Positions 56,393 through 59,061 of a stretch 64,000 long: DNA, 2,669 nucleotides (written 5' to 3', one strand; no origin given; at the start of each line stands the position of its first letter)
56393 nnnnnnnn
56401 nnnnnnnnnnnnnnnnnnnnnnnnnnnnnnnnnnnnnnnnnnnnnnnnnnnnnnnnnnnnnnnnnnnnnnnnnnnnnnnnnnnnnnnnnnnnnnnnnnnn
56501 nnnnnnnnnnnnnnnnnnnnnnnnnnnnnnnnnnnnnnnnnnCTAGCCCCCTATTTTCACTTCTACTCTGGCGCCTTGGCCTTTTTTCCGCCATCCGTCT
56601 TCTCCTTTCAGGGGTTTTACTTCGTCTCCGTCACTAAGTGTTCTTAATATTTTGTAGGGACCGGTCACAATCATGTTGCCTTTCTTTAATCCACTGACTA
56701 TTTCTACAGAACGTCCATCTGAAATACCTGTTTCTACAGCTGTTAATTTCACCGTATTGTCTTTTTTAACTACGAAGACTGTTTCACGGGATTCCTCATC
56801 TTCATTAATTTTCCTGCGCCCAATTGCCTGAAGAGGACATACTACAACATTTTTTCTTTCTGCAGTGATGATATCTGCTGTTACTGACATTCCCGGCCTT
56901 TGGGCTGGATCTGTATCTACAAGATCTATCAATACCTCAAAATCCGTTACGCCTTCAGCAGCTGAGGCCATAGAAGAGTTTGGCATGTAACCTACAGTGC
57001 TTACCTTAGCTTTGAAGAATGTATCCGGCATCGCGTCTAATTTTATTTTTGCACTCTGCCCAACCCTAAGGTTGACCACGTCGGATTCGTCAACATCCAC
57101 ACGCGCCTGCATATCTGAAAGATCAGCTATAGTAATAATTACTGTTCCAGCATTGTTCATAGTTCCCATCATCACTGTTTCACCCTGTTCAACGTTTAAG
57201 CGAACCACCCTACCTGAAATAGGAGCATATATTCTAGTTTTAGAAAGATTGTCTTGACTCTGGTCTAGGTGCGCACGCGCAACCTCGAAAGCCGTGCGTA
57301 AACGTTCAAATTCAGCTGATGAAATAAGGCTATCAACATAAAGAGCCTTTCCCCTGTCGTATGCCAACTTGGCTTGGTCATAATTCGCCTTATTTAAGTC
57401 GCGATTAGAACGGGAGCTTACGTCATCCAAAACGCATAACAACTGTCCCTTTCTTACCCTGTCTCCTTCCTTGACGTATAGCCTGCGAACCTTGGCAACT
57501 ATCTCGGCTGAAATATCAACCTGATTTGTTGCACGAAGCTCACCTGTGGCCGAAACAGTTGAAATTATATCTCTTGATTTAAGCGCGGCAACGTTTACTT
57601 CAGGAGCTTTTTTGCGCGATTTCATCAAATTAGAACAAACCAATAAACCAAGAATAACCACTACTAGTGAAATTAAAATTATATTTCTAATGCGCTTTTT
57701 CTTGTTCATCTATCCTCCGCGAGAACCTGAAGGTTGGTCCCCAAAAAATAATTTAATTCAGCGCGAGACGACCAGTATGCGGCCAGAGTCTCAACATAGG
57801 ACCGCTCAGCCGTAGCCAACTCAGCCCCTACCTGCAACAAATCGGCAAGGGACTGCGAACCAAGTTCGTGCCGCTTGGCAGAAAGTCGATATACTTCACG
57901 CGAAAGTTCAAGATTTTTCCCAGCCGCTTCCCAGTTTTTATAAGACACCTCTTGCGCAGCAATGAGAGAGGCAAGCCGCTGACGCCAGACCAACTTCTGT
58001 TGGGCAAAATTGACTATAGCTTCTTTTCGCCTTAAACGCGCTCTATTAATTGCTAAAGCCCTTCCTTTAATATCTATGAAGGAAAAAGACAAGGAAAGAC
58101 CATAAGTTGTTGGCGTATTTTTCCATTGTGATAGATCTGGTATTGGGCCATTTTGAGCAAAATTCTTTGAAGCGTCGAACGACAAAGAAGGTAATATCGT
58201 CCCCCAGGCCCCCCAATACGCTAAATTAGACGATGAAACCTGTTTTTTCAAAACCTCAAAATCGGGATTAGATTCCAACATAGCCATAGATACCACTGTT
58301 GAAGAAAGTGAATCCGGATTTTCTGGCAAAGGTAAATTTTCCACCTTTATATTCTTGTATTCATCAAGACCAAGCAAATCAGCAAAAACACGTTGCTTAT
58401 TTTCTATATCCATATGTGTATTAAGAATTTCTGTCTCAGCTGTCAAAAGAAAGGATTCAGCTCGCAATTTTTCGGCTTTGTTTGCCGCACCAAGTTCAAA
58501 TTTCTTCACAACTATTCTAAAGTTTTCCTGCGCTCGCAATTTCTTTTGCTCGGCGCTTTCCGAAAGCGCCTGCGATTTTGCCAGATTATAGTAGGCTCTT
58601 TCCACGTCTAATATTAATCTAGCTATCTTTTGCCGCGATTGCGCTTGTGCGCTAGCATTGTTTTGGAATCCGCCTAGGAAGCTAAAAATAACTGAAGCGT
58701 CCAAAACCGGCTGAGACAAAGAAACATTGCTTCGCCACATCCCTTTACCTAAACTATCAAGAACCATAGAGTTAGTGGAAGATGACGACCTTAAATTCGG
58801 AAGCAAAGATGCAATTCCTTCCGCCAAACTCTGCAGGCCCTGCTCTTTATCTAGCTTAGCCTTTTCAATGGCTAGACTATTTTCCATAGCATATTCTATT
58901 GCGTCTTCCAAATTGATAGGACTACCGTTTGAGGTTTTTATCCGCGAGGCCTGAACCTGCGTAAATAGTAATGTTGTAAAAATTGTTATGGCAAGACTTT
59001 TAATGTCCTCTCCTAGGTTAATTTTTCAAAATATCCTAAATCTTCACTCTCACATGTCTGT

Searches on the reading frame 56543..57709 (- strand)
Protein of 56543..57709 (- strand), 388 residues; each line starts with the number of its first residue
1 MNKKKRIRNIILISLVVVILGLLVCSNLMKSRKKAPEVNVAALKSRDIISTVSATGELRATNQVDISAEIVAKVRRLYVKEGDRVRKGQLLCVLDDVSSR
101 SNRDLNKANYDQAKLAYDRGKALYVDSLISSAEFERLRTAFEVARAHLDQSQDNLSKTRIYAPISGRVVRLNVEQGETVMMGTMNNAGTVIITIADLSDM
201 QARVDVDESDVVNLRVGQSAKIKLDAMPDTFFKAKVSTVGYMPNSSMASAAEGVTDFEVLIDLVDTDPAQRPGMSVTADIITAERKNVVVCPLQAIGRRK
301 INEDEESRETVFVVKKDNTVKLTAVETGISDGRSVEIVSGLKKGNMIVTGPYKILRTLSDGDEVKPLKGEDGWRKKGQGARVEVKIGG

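Call 14: search_protein_families(library=pfam, proteins=[window:56543-57709:-])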
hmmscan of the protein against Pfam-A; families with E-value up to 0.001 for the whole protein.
window:56543-57709:- (388 aa): 4 families
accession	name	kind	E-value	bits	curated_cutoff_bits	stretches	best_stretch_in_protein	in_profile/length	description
PF16576.10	HlyD_D23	-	4e-21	75.7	30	1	52-239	6-184/214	Barrel-sandwich domain of CusB or HlyD membrane-fusion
PF13437.12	HlyD_3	-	2.5e-12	47.9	22.2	1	160-262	2-94/106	HlyD family secretion protein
PF13533.13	Biotin_lipoyl_2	-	4.5e-11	42.7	29.8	1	66-95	3-32/32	Biotin-lipoyl like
PF00364.28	Biotin_lipoyl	-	1.7e-05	25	22.1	0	71-94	13-36/73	Biotin-requiring enzyme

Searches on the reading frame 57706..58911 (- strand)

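Call 14: search_protein_families(library=pfam, proteins=[window:57706-58911:-])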
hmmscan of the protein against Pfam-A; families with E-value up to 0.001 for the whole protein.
window:57706-58911:- (401 aa): 1 family
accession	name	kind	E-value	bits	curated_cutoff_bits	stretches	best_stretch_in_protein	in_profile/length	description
PF02321.23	OEP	-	5.6e-36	124.5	22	2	211-391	8-187/187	Outer membrane efflux protein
